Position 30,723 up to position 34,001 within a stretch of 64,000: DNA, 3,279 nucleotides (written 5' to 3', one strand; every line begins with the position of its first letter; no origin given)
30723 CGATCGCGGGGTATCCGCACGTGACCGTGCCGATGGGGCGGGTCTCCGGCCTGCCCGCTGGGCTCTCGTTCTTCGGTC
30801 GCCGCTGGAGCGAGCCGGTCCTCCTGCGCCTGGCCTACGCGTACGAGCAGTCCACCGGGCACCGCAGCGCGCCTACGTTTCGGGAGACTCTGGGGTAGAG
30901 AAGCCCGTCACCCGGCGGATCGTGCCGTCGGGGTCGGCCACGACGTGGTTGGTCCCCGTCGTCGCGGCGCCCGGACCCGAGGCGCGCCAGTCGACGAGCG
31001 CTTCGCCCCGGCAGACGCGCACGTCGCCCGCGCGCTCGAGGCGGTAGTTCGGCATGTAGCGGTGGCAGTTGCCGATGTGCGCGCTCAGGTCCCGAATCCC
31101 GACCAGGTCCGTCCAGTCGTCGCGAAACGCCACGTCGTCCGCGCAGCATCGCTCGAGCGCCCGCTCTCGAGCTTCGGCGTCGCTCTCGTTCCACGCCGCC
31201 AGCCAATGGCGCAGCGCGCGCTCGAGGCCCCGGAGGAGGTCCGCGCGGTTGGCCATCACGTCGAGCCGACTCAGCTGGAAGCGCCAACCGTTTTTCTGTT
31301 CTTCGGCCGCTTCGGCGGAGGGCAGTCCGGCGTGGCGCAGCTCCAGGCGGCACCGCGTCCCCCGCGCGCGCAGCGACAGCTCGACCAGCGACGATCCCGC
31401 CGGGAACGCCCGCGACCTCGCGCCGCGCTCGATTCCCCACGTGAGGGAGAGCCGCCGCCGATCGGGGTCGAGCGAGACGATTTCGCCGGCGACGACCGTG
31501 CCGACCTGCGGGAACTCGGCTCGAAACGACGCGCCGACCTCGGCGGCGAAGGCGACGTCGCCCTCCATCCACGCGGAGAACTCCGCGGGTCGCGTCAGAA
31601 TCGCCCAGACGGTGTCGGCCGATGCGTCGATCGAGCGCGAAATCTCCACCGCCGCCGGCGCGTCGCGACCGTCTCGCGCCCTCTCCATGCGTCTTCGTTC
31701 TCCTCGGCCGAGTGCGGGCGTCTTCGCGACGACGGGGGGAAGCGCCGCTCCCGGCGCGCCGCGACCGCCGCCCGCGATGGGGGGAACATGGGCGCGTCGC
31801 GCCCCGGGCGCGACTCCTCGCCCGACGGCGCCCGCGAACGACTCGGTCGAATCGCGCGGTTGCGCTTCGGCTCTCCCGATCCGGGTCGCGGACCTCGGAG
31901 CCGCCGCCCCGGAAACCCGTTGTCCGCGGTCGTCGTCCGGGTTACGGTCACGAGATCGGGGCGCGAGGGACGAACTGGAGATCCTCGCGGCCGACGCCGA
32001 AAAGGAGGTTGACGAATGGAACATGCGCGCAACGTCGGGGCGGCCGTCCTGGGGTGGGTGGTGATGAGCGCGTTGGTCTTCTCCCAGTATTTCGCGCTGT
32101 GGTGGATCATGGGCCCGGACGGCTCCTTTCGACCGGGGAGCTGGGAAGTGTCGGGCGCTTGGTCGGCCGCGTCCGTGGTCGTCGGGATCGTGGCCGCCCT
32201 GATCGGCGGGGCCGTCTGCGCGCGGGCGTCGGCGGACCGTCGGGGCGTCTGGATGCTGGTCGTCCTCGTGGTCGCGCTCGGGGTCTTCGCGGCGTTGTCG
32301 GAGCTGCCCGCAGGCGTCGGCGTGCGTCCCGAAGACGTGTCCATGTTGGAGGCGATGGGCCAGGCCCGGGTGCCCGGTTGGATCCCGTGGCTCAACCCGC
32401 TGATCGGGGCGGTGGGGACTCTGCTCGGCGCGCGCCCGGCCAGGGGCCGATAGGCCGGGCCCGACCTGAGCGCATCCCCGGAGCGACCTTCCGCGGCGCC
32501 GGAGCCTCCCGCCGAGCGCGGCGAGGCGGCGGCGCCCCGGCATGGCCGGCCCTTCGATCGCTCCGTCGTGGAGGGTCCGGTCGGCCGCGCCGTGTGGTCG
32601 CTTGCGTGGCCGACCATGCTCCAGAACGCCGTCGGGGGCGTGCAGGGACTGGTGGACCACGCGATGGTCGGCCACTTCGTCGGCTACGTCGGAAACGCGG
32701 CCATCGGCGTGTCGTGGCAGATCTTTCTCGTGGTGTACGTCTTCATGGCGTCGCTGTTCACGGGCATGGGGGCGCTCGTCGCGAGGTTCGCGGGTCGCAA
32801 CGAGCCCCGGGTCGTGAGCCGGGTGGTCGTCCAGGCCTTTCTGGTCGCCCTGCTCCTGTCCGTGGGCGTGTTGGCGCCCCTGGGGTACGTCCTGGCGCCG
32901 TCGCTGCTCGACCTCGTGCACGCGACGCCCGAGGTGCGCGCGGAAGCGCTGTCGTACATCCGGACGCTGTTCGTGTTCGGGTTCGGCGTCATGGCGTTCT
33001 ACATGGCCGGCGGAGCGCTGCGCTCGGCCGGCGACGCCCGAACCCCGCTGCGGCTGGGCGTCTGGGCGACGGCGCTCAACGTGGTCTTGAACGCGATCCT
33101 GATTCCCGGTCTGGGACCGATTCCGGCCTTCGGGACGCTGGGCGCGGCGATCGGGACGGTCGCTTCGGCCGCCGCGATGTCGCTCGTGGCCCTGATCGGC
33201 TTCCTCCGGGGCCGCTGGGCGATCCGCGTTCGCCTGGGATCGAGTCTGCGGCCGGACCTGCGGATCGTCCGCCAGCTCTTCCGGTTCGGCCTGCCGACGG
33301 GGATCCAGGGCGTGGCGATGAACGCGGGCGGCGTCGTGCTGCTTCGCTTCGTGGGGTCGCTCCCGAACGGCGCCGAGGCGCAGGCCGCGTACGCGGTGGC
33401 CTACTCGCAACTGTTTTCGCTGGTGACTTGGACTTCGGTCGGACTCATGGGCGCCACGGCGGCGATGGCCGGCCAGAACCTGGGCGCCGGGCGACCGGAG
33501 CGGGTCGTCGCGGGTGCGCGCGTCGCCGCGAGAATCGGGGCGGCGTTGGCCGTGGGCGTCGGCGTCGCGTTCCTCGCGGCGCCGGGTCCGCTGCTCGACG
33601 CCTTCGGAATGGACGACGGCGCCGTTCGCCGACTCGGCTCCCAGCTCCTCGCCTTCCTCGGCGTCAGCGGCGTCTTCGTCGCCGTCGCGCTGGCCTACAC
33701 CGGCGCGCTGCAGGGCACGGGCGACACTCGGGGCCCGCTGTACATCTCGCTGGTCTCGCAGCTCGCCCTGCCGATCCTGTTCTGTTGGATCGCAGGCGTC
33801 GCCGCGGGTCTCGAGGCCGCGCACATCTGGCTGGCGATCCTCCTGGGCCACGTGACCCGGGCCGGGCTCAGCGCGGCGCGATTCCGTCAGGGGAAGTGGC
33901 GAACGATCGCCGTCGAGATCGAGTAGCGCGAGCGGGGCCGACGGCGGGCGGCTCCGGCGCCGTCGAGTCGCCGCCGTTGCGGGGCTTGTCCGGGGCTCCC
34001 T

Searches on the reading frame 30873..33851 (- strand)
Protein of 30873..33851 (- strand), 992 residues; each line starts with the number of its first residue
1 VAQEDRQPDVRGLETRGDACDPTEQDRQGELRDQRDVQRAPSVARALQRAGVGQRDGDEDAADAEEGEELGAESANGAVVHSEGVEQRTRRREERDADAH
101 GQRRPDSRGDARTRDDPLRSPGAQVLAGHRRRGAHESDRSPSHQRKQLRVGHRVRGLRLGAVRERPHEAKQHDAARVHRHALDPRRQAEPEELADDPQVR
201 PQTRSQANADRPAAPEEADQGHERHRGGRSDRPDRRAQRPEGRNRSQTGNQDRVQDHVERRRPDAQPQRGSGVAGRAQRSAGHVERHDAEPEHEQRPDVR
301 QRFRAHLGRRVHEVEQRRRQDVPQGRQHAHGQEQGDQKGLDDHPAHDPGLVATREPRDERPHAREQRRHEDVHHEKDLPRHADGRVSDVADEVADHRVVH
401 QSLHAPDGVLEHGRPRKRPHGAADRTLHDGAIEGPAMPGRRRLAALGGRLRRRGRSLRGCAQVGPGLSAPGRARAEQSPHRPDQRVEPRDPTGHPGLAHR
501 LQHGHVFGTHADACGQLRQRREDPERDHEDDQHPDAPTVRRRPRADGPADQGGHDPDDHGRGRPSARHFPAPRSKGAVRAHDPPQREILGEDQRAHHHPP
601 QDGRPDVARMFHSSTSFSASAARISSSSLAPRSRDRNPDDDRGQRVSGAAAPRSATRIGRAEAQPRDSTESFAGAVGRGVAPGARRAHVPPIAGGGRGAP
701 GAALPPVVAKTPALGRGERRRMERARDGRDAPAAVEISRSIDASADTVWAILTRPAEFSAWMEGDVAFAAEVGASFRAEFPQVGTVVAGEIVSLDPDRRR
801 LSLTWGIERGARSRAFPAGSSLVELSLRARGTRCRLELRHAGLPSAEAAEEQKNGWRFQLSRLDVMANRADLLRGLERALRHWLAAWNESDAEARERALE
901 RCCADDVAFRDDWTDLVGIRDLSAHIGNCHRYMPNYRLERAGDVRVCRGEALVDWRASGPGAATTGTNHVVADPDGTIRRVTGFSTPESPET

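Call 77: search_protein_families(library=pfam, proteins=[window:30873-33851:-], max_evalue=0.00001)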
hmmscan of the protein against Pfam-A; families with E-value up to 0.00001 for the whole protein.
window:30873-33851:- (992 aa): 2 families
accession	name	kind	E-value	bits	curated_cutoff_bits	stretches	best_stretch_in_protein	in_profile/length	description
PF08327.17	AHSA1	-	1.7e-13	51.4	22.1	1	742-866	1-123/125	Activator of Hsp90 ATPase homolog 1-like protein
PF10604.15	Polyketide_cyc2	-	2.2e-06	28.5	27.4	1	733-839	2-105/142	Polyketide cyclase / dehydrase and lipid transport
